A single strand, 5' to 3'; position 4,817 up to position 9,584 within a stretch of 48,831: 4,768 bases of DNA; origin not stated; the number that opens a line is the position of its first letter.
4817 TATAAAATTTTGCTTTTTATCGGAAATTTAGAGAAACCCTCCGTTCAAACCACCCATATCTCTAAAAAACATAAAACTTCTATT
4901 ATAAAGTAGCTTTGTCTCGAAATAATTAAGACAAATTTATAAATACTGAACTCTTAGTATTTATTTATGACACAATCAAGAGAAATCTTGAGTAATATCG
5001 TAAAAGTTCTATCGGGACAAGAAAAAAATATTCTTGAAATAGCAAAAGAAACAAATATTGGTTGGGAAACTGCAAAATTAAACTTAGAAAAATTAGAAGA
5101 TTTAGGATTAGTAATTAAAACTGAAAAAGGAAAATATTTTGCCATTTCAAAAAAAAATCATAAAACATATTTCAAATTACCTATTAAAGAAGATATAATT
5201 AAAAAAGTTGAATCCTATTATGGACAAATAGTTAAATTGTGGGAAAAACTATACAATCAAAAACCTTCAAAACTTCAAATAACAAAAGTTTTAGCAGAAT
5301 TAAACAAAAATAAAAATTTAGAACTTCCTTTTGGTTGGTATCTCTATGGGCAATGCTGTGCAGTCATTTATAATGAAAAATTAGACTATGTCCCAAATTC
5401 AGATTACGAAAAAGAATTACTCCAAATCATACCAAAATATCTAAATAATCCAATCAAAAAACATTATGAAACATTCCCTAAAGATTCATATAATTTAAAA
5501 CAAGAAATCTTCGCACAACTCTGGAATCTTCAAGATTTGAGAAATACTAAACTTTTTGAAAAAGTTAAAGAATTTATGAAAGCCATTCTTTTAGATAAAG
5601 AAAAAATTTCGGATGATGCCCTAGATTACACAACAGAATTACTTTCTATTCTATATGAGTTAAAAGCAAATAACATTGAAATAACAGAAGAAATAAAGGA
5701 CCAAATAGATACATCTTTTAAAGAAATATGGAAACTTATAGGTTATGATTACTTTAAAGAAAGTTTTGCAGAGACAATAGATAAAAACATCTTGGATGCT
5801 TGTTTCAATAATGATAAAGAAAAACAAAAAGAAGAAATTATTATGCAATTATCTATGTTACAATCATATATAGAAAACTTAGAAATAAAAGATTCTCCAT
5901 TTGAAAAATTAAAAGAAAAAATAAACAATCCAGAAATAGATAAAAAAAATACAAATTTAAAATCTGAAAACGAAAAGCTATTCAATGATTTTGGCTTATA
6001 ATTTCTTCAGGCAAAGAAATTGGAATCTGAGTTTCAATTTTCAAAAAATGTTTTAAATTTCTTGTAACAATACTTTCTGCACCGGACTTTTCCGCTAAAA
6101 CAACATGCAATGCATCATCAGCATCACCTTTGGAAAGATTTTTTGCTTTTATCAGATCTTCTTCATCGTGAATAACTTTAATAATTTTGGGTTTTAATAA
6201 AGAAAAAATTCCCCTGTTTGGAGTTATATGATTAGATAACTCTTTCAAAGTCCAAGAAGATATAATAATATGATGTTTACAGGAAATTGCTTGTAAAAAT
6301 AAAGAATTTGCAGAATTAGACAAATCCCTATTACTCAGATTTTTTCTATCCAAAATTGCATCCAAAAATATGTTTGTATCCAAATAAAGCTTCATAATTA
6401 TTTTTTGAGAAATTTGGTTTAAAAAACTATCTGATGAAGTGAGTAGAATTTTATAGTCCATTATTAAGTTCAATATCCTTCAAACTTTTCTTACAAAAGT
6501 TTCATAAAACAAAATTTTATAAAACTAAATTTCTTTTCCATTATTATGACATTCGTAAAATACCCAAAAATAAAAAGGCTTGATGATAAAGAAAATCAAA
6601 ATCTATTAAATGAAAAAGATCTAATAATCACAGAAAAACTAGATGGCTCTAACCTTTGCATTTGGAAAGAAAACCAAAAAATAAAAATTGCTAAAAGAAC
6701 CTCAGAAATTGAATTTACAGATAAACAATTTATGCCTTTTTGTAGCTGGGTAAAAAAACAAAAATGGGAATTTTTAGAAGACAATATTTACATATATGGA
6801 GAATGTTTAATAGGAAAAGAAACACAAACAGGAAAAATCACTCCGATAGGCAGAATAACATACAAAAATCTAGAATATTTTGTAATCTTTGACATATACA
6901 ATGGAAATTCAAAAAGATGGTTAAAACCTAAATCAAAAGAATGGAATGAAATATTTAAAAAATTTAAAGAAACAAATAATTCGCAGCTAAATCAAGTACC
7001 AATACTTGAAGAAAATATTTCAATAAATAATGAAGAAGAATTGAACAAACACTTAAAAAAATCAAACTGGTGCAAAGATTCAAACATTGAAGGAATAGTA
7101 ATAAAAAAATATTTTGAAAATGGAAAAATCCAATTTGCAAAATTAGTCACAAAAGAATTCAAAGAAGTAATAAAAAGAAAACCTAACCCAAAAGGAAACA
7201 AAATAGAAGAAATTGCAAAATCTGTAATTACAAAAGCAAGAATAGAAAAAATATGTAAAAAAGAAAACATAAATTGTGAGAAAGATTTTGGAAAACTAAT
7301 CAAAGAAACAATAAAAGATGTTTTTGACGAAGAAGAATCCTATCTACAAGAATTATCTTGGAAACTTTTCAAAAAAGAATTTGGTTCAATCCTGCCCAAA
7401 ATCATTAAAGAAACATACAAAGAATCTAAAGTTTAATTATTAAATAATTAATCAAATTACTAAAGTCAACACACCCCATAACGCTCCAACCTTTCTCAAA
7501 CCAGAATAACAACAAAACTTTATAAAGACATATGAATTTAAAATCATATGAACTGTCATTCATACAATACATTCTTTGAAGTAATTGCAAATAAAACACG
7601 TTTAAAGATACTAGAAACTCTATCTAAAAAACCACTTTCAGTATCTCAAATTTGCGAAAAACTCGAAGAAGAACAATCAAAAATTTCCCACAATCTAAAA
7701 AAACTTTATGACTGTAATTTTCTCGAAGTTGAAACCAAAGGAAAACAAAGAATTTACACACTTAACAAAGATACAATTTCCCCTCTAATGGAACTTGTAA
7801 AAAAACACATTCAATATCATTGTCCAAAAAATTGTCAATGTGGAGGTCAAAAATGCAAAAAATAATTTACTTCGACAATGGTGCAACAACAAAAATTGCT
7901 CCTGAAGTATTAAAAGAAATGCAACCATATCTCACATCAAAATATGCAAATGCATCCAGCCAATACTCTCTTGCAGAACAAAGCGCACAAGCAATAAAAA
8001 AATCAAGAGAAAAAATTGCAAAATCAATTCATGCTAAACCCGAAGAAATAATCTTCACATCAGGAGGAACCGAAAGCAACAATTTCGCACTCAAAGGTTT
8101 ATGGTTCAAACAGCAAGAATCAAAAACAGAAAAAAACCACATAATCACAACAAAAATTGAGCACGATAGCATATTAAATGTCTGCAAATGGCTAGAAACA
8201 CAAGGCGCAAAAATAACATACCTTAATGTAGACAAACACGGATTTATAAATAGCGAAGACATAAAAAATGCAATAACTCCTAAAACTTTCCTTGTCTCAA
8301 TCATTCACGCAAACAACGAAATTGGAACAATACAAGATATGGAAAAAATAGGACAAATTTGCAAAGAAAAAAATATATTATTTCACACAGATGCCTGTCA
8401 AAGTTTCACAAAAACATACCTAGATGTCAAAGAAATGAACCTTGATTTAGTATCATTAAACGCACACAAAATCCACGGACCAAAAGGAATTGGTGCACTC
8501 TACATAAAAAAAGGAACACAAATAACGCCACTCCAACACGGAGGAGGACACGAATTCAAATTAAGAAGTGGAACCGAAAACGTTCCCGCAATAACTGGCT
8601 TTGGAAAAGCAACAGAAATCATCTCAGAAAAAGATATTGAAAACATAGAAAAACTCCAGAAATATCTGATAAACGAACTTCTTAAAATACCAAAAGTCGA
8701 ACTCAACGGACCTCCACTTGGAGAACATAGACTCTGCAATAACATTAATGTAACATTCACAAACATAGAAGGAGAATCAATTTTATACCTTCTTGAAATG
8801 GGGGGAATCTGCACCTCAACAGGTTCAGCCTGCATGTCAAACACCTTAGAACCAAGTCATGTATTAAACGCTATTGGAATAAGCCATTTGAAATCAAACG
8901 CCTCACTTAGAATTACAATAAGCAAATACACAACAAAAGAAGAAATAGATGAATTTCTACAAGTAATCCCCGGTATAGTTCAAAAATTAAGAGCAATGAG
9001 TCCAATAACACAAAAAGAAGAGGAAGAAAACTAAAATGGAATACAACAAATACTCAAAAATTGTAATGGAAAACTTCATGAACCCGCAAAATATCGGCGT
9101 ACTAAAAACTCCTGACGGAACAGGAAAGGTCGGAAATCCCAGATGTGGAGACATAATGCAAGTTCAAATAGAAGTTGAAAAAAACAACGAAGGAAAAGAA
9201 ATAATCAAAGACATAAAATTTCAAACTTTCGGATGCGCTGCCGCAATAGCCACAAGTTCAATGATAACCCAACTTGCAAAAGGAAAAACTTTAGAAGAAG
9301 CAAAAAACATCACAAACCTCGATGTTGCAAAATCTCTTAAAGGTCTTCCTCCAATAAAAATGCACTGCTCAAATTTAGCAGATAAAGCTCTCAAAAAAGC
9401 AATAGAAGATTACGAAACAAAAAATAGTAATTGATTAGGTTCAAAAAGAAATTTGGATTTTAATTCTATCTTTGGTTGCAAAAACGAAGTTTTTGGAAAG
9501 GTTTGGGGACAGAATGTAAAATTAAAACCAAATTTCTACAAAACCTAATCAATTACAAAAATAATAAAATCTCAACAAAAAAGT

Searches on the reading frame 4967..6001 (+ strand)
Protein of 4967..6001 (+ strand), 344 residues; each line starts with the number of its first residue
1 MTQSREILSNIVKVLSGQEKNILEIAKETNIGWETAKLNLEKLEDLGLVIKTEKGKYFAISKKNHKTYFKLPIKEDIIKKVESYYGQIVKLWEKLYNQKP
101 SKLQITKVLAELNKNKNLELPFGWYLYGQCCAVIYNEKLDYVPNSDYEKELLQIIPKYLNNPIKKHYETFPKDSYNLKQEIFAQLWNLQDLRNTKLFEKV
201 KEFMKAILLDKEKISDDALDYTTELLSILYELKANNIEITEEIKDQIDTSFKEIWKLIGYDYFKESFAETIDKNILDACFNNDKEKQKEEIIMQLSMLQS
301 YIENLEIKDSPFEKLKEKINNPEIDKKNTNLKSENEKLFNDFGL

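Call 8: search_protein_families(library=pfam, proteins=[window:4967-6001:+], max_evalue=0.01)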
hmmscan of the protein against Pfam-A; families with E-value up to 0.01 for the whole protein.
window:4967-6001:+ (344 aa): 3 families
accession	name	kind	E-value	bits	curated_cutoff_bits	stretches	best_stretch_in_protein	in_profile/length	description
PF14947.12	HTH_45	-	0.0005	20.5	25.5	1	5-62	5-60/77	Winged helix-turn-helix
PF24033.1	DUF7342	-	0.00066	20.1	31.6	1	11-57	10-55/150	Family of unknown function (DUF7342)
PF01022.26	HTH_5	-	0.0035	17.6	22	0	10-51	6-47/47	Bacterial regulatory protein, arsR family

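Call 44: search_solved_structures(query=window:4967-6001:+, max_evalue=10)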
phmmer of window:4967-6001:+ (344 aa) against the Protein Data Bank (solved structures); distinct sequences matched with E-value up to 10: 6.
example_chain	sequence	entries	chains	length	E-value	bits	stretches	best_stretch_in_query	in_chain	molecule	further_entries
4dl0_I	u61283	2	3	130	0.035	16.6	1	139-228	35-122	V-type proton ATPase subunit C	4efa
1u7l_A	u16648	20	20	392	0.063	15.8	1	139-231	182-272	Vacuolar ATP synthase subunit C | V-type proton ATPase subunit C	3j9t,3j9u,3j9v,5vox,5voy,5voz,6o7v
9fqr_Xr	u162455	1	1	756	0.53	12.8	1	166-276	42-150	Cilia and flagella associated protein 251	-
7u6h_A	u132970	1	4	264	1.2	11.5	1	139-180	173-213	Halogenase D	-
8vqg_A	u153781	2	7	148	1.8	11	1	99-212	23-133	Major allergen Can f 1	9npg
8epu_A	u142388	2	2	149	1.8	11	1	99-212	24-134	Major allergen Can f 1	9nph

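Call 48: search_protein_families(library=ncbifam, proteins=[window:4967-6001:+], max_evalue=0.01)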
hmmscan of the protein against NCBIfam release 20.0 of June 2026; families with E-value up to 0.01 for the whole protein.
window:4967-6001:+ (344 aa): 1 family
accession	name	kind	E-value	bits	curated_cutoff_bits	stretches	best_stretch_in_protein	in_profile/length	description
NF053610.1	Sso10a_fam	subfamily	0.0054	16.7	60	1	6-61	5-57/64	Sso10a family chromatin protein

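Call 68: search_protein_families(library=padloc, proteins=[window:4967-6001:+], max_evalue=0.001)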
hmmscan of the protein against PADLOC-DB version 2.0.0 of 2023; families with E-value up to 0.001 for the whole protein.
window:4967-6001:+ (344 aa): 1 family
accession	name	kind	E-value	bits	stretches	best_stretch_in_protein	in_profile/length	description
PDLC01438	Csa3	-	0.00029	19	1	10-96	152-214/305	"CAS-I,CAS-II,CAS-III,CAS-IV,CAS-V,CAS-VI; associated_signaling"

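Call 93: predict_structure(protein=window:4967-6001:+)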
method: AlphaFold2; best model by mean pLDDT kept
length: 344 residues; sequences in the alignment: 1
mean_pLDDT: 41.0   pTM: 0.27
mean pLDDT of the five models: 41.0, 40.5, 39.4, 39.2, 36.7
residues with pLDDT >= 90: 0; 70-90: 0; 50-70: 52; < 50: 292
segments of 3 or more residues with pLDDT < 50: 14-87, 115-126, 144-240, 242-244, 246-248, 250-282, 284-344
pLDDT, mean of each block of 10 residues (from residue 1): 52 45 37 34 33 34 31 40 48 58 61 48 49 53 46 33 22 28 36 40 38 37 46 44 48 44 41 46 44 45 39 34 31 34 30
secondary structure, 60 per line:
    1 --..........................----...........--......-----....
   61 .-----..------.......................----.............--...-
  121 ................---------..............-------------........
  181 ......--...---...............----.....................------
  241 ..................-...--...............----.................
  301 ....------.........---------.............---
elements in order: H3-28 H33-43 E46-51 E57-61 H75-97 H102-114 H121-136 H146-159 H173-186 H195-209 H214-234 H241-258 H265-279 H284-304 H311-319 H329-341

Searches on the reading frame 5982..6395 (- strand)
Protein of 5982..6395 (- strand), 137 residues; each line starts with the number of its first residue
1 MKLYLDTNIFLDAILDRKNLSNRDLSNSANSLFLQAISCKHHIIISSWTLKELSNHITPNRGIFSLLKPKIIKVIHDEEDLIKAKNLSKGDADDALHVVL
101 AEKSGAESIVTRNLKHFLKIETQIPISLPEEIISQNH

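Call 8: search_protein_families(library=pfam, proteins=[window:5982-6395:-], max_evalue=0.01)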
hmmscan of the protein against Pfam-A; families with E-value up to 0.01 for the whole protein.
window:5982-6395:- (137 aa): 3 families
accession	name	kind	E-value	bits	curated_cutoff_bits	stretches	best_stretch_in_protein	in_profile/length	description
PF13470.12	PIN_3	-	3.7e-08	34.6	27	1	4-114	3-114/115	PIN domain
PF01850.27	PIN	-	2.6e-06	28.5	23.6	1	4-115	2-113/120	PIN domain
PF16289.11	PIN_12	-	3.3e-05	24.8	32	1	3-126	1-116/172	PIN domain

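Call 48: search_protein_families(library=ncbifam, proteins=[window:5982-6395:-], max_evalue=0.01)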
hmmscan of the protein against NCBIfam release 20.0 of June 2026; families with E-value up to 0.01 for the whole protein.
window:5982-6395:- (137 aa): 0 families

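Call 67: search_protein_families(library=phrogs, proteins=[window:5982-6395:-], max_evalue=0.001)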
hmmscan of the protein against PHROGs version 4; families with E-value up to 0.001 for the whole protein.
window:5982-6395:- (137 aa): 0 families

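Call 68: search_protein_families(library=padloc, proteins=[window:5982-6395:-], max_evalue=0.001)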
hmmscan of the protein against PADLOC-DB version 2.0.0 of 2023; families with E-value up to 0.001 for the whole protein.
window:5982-6395:- (137 aa): 0 families

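Call 82: search_protein_families(library=padloc, proteins=[window:5982-6395:-], max_evalue=0.1)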
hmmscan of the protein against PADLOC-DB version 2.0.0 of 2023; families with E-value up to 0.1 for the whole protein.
window:5982-6395:- (137 aa): 0 families

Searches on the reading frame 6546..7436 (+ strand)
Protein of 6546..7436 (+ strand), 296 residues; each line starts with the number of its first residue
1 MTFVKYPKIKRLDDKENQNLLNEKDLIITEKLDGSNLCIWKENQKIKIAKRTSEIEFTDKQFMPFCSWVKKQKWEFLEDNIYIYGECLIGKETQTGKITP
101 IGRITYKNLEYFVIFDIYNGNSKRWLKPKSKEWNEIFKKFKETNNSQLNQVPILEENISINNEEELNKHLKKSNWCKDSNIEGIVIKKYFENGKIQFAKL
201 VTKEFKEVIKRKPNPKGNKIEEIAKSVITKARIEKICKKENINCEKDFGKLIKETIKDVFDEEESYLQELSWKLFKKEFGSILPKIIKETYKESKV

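Call 8: search_protein_families(library=pfam, proteins=[window:6546-7436:+], max_evalue=0.01)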
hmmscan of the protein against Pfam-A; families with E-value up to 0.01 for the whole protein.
window:6546-7436:+ (296 aa): 2 families
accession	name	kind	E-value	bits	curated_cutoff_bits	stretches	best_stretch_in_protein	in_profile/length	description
PF09414.15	RNA_ligase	-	1.2e-20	74.8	27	1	25-200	2-170/171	RNA ligase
PF01068.26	DNA_ligase_A_M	-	8.5e-07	29.3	26.2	1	21-189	17-187/204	ATP dependent DNA ligase domain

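Call 48: search_protein_families(library=ncbifam, proteins=[window:6546-7436:+], max_evalue=0.01)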
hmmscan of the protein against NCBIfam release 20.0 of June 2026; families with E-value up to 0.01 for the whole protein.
window:6546-7436:+ (296 aa): 0 families

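Call 82: search_protein_families(library=padloc, proteins=[window:6546-7436:+], max_evalue=0.1)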
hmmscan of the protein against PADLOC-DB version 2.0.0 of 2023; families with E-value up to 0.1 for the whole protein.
window:6546-7436:+ (296 aa): 0 families

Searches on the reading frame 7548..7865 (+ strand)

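Call 10: search_protein_families(library=pfam, proteins=[window:7548-7865:+], max_evalue=0.001)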
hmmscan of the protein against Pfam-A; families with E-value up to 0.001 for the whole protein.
window:7548-7865:+ (105 aa): 7 families
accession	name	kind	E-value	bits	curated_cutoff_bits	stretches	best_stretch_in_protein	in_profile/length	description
PF01022.26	HTH_5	-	1.8e-13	50.5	22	1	15-60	1-46/47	Bacterial regulatory protein, arsR family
PF12840.13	HTH_20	-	8.4e-11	42.1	27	1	13-62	1-51/51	Helix-turn-helix domain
PF25212.1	HVO_A0114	-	1.3e-06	28.6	27.6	1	3-75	10-82/84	HVO_A0114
PF24038.1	DUF7347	-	6.8e-05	23.5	27.6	1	9-62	4-60/77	Domain of unknown function (DUF7347)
PF08100.18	Dimerisation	-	0.00014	22.1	25.6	1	12-73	21-84/93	O-methyltransferase dimerisation domain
PF13463.12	HTH_27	-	0.00025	21.7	22.2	1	21-67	8-54/68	Winged helix DNA-binding domain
PF01978.25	TrmB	-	0.00051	20.3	25.6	1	25-70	18-62/68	Sugar-specific transcriptional regulator TrmB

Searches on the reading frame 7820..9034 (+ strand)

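Call 10: search_protein_families(library=pfam, proteins=[window:7820-9034:+], max_evalue=0.001)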
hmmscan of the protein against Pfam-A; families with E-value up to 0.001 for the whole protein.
window:7820-9034:+ (404 aa): 4 families
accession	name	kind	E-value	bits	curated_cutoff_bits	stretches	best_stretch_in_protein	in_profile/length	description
PF00266.25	Aminotran_5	-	2.5e-88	297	21.5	1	16-379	1-371/371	Aminotransferase class-V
PF01041.23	DegT_DnrJ_EryC1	-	5.2e-11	42.8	19.8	1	75-202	40-156/360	DegT/DnrJ/EryC1/StrS aminotransferase family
PF01212.27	Beta_elim_lyase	-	1.1e-07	32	27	1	72-196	45-173/288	Beta-eliminating lyase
PF00155.27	Aminotran_1_2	-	9.3e-07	28.8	19.7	1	28-190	20-184/361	Aminotransferase class I and II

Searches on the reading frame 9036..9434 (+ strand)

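Call 10: search_protein_families(library=pfam, proteins=[window:9036-9434:+], max_evalue=0.001)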
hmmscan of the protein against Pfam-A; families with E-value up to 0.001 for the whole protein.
window:9036-9434:+ (132 aa): 1 family
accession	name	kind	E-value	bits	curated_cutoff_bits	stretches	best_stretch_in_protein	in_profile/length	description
PF01592.21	NifU_N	-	1.3e-45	155.1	22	1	6-130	2-124/127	NifU-like N terminal domain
